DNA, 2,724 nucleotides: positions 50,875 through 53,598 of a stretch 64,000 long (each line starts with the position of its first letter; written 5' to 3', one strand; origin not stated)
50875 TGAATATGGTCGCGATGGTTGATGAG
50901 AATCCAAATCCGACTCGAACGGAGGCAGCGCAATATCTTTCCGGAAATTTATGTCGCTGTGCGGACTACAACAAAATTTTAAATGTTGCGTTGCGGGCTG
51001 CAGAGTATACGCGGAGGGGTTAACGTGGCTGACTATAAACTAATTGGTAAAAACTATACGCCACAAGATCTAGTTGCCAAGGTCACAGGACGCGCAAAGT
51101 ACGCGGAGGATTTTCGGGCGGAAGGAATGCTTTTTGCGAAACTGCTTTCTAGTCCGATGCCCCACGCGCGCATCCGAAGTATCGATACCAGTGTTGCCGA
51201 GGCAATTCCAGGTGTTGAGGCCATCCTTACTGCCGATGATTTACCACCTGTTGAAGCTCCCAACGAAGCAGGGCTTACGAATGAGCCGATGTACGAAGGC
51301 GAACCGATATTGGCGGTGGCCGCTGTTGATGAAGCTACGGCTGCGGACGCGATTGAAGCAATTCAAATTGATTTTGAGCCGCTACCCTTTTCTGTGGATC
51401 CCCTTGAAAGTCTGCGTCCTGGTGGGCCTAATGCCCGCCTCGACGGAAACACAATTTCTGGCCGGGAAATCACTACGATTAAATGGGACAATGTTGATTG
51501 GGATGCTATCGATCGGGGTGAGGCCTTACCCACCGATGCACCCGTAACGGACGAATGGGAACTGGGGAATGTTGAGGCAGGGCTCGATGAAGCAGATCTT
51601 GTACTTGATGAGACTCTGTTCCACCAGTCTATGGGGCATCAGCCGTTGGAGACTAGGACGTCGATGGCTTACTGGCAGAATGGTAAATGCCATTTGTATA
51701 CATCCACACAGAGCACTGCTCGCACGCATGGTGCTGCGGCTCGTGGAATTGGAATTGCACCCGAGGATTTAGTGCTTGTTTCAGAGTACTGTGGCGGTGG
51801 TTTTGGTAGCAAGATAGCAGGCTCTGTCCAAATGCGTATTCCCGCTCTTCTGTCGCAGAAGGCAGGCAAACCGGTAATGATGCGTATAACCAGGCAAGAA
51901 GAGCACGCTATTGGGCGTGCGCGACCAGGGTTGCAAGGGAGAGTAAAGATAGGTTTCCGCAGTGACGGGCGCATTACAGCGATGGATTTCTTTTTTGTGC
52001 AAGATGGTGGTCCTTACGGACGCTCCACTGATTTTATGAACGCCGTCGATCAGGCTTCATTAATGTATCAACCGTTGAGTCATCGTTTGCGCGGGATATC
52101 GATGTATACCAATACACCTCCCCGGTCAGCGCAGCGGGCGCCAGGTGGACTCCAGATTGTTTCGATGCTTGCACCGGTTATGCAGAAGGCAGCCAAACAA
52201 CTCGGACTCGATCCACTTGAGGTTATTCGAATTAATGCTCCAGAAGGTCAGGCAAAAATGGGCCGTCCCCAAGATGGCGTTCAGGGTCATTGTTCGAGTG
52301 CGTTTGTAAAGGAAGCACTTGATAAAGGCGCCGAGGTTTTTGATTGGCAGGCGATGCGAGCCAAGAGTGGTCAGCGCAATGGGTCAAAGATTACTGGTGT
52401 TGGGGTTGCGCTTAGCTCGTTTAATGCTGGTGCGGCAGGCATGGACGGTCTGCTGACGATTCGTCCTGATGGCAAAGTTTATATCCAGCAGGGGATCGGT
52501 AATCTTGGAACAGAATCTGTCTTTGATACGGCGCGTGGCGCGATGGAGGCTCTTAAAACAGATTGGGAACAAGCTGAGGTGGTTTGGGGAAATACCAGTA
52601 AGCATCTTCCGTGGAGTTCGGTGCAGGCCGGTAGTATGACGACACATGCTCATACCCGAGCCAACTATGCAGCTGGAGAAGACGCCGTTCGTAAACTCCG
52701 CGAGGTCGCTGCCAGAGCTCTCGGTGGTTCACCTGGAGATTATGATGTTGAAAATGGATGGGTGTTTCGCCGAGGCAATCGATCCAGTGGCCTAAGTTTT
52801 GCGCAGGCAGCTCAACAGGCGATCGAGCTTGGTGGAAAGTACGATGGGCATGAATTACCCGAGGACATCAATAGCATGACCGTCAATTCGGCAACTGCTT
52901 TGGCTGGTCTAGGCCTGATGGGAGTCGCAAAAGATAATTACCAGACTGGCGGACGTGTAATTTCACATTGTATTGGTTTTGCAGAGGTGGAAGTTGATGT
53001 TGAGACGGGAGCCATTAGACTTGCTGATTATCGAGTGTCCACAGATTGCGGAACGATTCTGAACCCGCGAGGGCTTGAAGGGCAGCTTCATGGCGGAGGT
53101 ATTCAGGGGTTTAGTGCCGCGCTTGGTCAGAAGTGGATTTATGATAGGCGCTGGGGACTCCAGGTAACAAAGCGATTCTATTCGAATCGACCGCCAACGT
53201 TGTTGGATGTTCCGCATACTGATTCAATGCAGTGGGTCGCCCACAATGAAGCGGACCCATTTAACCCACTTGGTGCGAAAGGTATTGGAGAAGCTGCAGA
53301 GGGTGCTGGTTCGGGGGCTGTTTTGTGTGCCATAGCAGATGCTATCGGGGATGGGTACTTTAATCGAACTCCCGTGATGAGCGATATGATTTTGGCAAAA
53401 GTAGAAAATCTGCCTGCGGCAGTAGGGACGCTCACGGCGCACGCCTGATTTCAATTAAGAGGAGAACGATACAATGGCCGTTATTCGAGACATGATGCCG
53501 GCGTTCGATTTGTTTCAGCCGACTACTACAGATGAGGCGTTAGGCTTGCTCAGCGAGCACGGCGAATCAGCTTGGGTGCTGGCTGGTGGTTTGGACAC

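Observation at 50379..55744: Tat-exported PaoABC-like molybdo-flavoenzyme coupled to a di-heme cytochrome b: putative quinone-linked periplasmic oxidoreductase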

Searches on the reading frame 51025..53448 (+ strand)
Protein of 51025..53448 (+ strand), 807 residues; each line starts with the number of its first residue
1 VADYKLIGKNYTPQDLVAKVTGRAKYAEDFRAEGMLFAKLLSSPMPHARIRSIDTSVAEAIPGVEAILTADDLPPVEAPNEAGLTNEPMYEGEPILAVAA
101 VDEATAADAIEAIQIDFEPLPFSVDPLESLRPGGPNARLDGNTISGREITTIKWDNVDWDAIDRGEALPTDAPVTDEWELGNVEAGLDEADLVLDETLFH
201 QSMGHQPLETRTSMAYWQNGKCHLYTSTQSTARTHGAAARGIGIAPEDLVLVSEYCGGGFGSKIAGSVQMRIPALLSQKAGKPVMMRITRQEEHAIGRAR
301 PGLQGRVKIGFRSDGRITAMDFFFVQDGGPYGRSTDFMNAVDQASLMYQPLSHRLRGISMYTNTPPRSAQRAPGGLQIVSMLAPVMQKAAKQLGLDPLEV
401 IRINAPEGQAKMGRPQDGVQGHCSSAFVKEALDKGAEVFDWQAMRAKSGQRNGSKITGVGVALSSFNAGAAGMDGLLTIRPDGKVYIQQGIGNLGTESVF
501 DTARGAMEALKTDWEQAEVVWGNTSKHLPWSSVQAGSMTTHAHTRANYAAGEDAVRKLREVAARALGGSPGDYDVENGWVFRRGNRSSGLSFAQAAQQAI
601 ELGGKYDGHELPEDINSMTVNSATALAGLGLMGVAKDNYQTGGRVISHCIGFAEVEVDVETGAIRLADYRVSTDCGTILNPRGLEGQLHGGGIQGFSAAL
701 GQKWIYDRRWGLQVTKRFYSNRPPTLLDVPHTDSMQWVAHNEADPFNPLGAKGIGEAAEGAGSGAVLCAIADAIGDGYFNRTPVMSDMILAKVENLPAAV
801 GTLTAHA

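Call 4: search_protein_families(library=pfam, proteins=[window:51025-53448:+], max_evalue=0.01)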
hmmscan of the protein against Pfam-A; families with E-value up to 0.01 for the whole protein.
window:51025-53448:+ (807 aa): 3 families
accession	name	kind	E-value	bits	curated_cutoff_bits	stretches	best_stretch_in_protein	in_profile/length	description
PF02738.23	MoCoBD_1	-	1.1e-52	179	27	1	175-405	10-244/244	Molybdopterin cofactor-binding domain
PF20256.3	MoCoBD_2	-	8.2e-42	144.1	27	1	435-730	2-283/283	Molybdopterin cofactor-binding domain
PF01315.27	Ald_Xan_dh_C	-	1.9e-22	80.1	31.3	1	21-121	1-110/110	Aldehyde oxidase and xanthine dehydrogenase, a/b hammerhead domain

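Call 5: search_protein_families(library=ncbifam, proteins=[window:51025-53448:+], max_evalue=0.01)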
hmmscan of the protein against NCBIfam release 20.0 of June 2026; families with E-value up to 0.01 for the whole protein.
window:51025-53448:+ (807 aa): 13 families
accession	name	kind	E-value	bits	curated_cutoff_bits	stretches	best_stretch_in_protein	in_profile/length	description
TIGR03194.1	4hydrxCoA_A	equivalog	8.3e-91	305.5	994.55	2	179-789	148-742/746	4-hydroxybenzoyl-CoA reductase subunit alpha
NF043082.1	XdhA_XDHase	equivalog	3.4e-86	290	780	1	7-792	1-751/758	xanthine dehydrogenase subunit XdhA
NF007426.0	PRK09970.1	equivalog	4.5e-80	269.7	916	2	178-793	164-755/761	xanthine dehydrogenase molybdenum-binding subunit XdhA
NF041018.1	glyceraldDH_alpha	equivalog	2.8e-75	254.2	790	2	166-789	150-740/741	glyceraldehyde dehydrogenase subunit alpha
TIGR03196.1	pucD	equivalog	1.3e-67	228.8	783.65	1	14-788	10-753/763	xanthine dehydrogenase subunit D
NF041671.1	peri_hyde_PaoC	equivalog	2e-66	224.9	1180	3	173-597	158-567/735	aldehyde oxidoreductase molybdenum-binding subunit PaoC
NF040766.1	CODH_aero_grp5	exception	1.9e-65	221.5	950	2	177-775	162-768/785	aerobic carbon-monoxide dehydrogenase large subunit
TIGR03313.1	Se_sel_red_Mo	hypoth_equivalog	6.1e-56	189.7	1101.9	2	3-599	164-784/951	molybdopterin-dependent oxidoreductase Mo/Fe-S-binding subunit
NF045668.1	pterin_aldehy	equivalog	5.2e-55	187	1100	3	185-557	344-717/905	molybdopterin-dependent aldehyde oxidoreductase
TIGR02416.1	CO_dehy_Mo_lg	equivalog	5.5e-48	163.7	991.15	1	20-774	6-750/770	aerobic carbon-monoxide dehydrogenase large subunit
TIGR03311.1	Se_dep_XDH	equivalog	3e-46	157.9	830.45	2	178-548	312-676/848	selenium-dependent xanthine dehydrogenase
TIGR02965.1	xanthine_xdhB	equivalog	3.9e-44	151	849.5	3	178-599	144-570/758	xanthine dehydrogenase molybdopterin binding subunit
TIGR02969.1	mam_aldehyde_ox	subfamily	1.4e-22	79.1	1912.3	2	178-405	715-947/1330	aldehyde oxidase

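Call 45: search_solved_structures(query=window:51025-53448:+, show_alignments=0)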
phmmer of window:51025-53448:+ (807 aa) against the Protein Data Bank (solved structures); distinct sequences matched with E-value up to 0.001: 42.
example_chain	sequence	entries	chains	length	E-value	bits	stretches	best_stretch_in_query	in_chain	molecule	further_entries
1rm6_A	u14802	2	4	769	1.9e-55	191.8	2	179-775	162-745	4-hydroxybenzoyl-CoA reductase alpha subunit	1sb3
4zoh_A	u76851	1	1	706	9.3e-47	163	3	174-607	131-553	Putative oxidoreductase molybdopterin-binding subunit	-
5g5h_C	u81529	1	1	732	1.2e-43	152.8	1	171-793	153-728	Aldehyde oxidoreductase molybdenum-binding subunit PaoC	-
5g5g_C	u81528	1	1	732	1.9e-43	152.1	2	171-596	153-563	PUTATIVE XANTHINE DEHYDROGENASE YAGS FAD-BINDING SUBUNIT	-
1t3q_B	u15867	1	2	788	2.2e-42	148.6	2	206-795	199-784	quinoline 2-oxidoreductase large subunit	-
1n5w_B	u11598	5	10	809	8.9e-42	146.6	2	20-336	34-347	Carbon monoxide dehydrogenase large chain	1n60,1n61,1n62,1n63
1zxi_B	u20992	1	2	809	1.2e-41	146.1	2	20-336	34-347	Carbon monoxide dehydrogenase large chain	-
8uem_A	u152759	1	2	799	2.6e-41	145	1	20-775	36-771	Carbon monoxide dehydrogenase (Large chain), CoxL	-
7dqx_A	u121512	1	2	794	3.8e-40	141.2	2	253-797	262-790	6-hydroxypseudooxynicotine dehydrogenase complex subunit gamma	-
1ffu_B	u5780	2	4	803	1.8e-39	138.9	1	20-774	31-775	CUTL, MOLYBDOPROTEIN OF CARBON MONOXIDE DEHYDROGENASE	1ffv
1sij_A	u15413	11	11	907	9.9e-37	129.9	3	189-537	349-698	Aldehyde oxidoreductase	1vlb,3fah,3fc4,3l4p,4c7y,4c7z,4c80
5y6q_C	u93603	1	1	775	1.8e-35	125.7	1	167-776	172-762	Aldehyde oxidase large subunit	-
3hrd_A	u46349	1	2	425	1.8e-35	125.7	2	177-441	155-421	Nicotinate dehydrogenase large molybdopterin subunit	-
3sr6_C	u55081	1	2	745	1.2e-32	116.4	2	179-569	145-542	Xanthine dehydrogenase/oxidase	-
3etr_C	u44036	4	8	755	1.3e-32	116.3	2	179-569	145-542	Xanthine dehydrogenase/oxidase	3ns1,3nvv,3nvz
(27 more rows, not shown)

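Call 66: search_solved_structures(query=window:51025-53448:+, show_alignments=3, max_evalue=1e-43)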
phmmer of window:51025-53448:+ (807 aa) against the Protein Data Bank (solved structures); distinct sequences matched with E-value up to 1e-43: 2.
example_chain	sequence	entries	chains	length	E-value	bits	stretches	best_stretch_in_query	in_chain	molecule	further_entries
1rm6_A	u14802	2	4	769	1.9e-55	191.8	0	179-775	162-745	4-hydroxybenzoyl-CoA reductase alpha subunit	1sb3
4zoh_A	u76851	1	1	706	9.3e-47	163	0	174-607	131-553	Putative oxidoreductase molybdopterin-binding subunit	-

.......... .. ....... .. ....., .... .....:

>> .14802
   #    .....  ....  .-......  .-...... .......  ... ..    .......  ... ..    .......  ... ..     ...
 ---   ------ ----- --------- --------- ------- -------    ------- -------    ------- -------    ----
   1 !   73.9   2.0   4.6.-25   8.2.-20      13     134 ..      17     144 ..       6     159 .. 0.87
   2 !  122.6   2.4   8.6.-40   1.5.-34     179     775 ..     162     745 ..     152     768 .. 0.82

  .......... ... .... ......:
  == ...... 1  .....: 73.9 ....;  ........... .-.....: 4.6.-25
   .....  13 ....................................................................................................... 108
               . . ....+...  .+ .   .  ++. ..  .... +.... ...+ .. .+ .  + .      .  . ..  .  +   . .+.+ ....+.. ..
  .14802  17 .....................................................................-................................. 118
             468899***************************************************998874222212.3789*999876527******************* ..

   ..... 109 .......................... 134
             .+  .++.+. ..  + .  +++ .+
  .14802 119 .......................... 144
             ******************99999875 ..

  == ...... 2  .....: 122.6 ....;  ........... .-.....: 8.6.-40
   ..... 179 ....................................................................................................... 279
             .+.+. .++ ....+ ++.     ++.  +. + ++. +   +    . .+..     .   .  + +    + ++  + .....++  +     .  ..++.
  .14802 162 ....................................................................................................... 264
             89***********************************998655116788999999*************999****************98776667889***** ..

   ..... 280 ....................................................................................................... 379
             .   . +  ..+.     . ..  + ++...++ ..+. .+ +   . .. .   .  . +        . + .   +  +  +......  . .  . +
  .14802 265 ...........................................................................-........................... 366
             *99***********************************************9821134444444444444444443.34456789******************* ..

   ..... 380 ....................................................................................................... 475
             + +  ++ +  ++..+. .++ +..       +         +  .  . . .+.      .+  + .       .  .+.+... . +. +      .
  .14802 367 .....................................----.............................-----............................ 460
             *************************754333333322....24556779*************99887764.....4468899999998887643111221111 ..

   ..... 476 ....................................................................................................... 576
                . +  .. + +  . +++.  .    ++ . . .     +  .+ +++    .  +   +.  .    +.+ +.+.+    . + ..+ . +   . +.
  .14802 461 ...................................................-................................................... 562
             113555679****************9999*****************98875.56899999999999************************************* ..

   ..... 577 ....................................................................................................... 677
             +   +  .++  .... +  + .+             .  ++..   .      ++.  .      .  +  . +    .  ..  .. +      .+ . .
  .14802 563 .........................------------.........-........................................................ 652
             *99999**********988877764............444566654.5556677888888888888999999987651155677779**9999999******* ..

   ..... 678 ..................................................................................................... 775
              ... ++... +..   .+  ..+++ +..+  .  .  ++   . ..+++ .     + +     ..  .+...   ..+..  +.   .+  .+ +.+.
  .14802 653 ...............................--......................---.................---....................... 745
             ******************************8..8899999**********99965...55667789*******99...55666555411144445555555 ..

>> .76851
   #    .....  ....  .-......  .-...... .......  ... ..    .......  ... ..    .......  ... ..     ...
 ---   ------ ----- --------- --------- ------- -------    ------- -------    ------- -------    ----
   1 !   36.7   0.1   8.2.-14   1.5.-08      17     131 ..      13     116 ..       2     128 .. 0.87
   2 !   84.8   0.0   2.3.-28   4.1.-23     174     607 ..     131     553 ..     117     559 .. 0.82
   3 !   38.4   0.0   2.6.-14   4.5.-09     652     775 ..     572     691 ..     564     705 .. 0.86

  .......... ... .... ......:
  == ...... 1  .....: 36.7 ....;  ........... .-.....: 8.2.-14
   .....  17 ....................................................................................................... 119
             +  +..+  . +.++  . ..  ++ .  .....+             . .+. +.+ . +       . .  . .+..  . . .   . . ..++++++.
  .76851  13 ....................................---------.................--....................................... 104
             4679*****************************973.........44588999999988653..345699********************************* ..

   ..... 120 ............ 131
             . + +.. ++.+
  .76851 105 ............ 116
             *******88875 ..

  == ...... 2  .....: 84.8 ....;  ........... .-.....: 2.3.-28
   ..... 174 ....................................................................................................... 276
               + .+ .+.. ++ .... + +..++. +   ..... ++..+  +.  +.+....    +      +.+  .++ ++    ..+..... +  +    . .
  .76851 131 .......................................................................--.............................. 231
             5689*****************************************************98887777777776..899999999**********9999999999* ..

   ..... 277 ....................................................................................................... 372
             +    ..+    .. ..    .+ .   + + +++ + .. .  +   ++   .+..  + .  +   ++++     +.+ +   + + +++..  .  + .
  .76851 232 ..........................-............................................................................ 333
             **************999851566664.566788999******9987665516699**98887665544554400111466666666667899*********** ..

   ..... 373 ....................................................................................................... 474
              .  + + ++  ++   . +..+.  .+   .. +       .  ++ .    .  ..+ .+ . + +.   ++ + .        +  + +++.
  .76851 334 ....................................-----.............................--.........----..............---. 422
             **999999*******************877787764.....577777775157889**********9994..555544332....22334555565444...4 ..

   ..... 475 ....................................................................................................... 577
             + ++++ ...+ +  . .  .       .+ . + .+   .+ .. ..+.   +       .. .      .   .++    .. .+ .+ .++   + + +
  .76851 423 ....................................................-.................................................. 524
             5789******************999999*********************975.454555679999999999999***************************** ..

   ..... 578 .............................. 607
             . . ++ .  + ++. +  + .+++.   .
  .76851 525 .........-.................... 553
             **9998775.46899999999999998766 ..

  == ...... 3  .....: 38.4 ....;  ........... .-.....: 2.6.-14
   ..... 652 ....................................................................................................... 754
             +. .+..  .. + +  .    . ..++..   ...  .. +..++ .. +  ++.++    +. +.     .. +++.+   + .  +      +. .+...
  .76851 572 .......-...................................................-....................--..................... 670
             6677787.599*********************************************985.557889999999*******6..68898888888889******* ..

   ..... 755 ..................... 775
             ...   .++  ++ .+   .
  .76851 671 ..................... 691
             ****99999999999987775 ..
